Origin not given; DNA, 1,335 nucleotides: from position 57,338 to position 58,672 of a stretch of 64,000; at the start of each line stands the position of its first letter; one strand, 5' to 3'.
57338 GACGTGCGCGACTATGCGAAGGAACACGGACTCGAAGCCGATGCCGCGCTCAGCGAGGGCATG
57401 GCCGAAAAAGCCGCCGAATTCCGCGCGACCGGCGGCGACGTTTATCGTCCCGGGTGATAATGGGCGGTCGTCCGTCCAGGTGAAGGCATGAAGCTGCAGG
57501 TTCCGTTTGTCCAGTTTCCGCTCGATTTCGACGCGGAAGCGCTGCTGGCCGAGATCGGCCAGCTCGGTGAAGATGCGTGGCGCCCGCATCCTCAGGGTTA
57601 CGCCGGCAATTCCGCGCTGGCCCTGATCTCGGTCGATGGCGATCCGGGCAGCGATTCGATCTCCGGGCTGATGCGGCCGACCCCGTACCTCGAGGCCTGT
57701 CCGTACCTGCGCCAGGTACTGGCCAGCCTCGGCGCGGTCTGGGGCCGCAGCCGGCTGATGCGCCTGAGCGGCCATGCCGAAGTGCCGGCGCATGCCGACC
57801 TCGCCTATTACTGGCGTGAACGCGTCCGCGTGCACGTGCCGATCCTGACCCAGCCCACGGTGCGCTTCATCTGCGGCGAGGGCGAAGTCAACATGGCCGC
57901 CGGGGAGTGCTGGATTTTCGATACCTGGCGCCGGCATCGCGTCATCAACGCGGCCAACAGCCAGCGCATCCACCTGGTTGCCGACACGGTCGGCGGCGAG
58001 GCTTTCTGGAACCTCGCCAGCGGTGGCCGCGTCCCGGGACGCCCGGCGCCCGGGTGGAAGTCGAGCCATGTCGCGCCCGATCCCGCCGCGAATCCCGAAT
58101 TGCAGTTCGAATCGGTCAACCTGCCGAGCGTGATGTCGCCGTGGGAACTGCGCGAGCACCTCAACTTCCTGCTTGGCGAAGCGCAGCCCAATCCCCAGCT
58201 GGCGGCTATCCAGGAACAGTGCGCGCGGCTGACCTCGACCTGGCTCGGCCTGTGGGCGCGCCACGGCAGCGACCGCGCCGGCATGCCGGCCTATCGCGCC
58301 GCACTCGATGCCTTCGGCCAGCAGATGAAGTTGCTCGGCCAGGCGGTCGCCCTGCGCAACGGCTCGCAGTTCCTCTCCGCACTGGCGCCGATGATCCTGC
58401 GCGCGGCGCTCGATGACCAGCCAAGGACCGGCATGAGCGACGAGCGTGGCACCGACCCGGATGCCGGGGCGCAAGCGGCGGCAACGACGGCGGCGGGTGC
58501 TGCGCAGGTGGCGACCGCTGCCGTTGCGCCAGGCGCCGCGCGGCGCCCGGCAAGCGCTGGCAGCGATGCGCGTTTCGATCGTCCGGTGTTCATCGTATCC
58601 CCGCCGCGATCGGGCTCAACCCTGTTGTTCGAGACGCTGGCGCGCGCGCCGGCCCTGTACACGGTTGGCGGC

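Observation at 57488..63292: Asp/Asn beta-hydroxylase-type cupin paired with a sulfotransferase twice within 6 kb (once fused, once as overlapping genes)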

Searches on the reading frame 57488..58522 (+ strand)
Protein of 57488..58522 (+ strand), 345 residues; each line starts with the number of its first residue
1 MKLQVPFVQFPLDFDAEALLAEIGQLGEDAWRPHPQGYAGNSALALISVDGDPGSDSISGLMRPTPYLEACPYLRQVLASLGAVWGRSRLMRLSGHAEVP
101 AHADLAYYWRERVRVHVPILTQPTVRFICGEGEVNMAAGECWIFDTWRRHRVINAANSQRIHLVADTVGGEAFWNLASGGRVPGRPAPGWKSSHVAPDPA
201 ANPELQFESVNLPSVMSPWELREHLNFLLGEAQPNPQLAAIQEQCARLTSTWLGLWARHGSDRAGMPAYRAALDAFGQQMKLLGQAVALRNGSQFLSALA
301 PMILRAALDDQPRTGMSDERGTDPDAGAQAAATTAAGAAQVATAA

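Call 58: predict_structure(alignment_id=A3)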
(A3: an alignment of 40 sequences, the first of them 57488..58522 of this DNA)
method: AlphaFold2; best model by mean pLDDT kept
length: 345 residues; sequences in the alignment: 40
mean_pLDDT: 89.3   pTM: 0.84
mean pLDDT of the five models: 89.3, 88.5, 87.4, 87.1, 86.2
residues with pLDDT >= 90: 263; 70-90: 43; 50-70: 18; < 50: 21
segments of 3 or more residues with pLDDT < 50: 314-328, 337-340
pLDDT, mean of each block of 10 residues (from residue 1): 91 98 97 86 96 89 97 98 96 90 78 94 94 97 95 92 95 96 94 96 93 90 95 97 98 98 95 98 96 93 88 45 48 49 54
secondary structure, 60 per line:
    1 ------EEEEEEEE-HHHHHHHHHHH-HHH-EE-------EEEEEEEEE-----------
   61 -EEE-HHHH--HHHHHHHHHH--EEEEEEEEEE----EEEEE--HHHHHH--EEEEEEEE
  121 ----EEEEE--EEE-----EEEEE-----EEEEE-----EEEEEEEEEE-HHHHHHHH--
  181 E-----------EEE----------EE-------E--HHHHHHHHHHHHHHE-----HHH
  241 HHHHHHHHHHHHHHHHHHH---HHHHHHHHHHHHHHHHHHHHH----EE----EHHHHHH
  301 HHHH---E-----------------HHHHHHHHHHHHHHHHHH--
elements in order: E7-14 H16-26 E41-49 E62-64 H66-69 H72-81 E84-93 E98-102 H105-110 E113-120 E125-129 E132-134 E140-144 E150-154 E160-169 H171-178 E193-195 H218-231 H238-259 H263-283 H295-304 H326-343

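Call 61: fold_search(model_id=the predicted structure, library=pdb)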
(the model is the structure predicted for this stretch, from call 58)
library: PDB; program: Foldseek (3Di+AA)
matches with E <= 10: 1641; with E <= 0.001: 343
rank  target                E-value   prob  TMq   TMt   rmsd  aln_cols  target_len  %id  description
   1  4p7w                  1.3e-11  1.00  0.43  0.52  16.0       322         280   15  L-proline-bound L-proline cis-4-hydroxylase (released 2014-09-17)
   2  4p7x                  4.4e-11  1.00  0.44  0.52  16.0       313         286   16  L-pipecolic acid-bound L-proline cis-4-hydroxylase (released 2014-09-17)
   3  1e5r_B                6.3e-09  1.00  0.35  0.45  15.5       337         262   14  Proline 3-hydroxylase (type II) -apo form (released 2001-07-26)
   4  7v4f_A                1.1e-08  1.00  0.38  0.76   3.5       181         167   25  Unique non-heme hydroxylase in biosynthesis of nucleoside antibiotic pathway uncover mechanism of reaction (released 2022-02-23)
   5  1e5r_A                1.1e-08  1.00  0.35  0.45  15.4       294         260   16  Proline 3-hydroxylase (type II) -apo form (released 2001-07-26)
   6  7v4o_A                1.3e-08  1.00  0.38  0.70   3.6       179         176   25  Unique non-heme hydroxylase in biosynthesis of nucleoside antibiotic pathway uncover mechanism of reaction (released 2022-02-23)
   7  7v4m                  6.0e-08  1.00  0.38  0.76   3.4       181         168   25  Unique non-heme hydroxylase in biosynthesis of nucleoside antibiotic pathway uncover mechanism of reaction (released 2022-02-23)
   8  1e5s_B                1.1e-07  1.00  0.34  0.47  15.8       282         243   15  Proline 3-hydroxylase (type II) - Iron form (released 2001-07-26)
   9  7v4p_A                1.4e-07  1.00  0.38  0.73   4.2       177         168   24  Unique non-heme hydroxylase in biosynthesis of nucleoside antibiotic pathway uncover mechanism of reaction (released 2022-02-23)
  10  5apa                  5.4e-07  1.00  0.33  0.55   3.9       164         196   16  Crystal structure of human aspartate beta-hydroxylase isoform a (released 2015-09-23)
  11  6yyy_A                6.0e-07  1.00  0.33  0.27   3.7       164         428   16  Aspartyl/Asparaginyl beta-hydroxylase (AspH) oxygenase and TPR domains in complex with manganese, 4,4-dimethyl-2-oxogl (released 2021-03-17)
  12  7yb9_A                6.0e-07  1.00  0.33  0.27   3.7       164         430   17  Aspartyl/Asparaginyl beta-hydroxylase (AspH) oxygenase and TPR domains in complex with L-2-hydroxyglutarate and factor (released 2023-07-05)
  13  6yyu                  6.4e-07  1.00  0.33  0.27   3.9       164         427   18  Aspartyl/Asparaginyl beta-hydroxylase (AspH) oxygenase and TPR domains in complex with manganese and 2-oxoglutarate (released 2021-03-17)
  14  8re8_A                7.1e-07  1.00  0.33  0.27   3.7       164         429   16  Aspartyl/Asparaginyl beta-hydroxylase (AspH) R688Q variant in complex with Mn, (3R)-methyl-2-oxoglutarate and a Factor (released 2024-12-18)
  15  8re6_A                9.0e-07  1.00  0.33  0.27   3.7       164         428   16  Aspartyl/Asparaginyl beta-hydroxylase (AspH) R735Q variant in complex with Mn, 2-oxoglutarate and a Factor X derived p (released 2024-12-18)
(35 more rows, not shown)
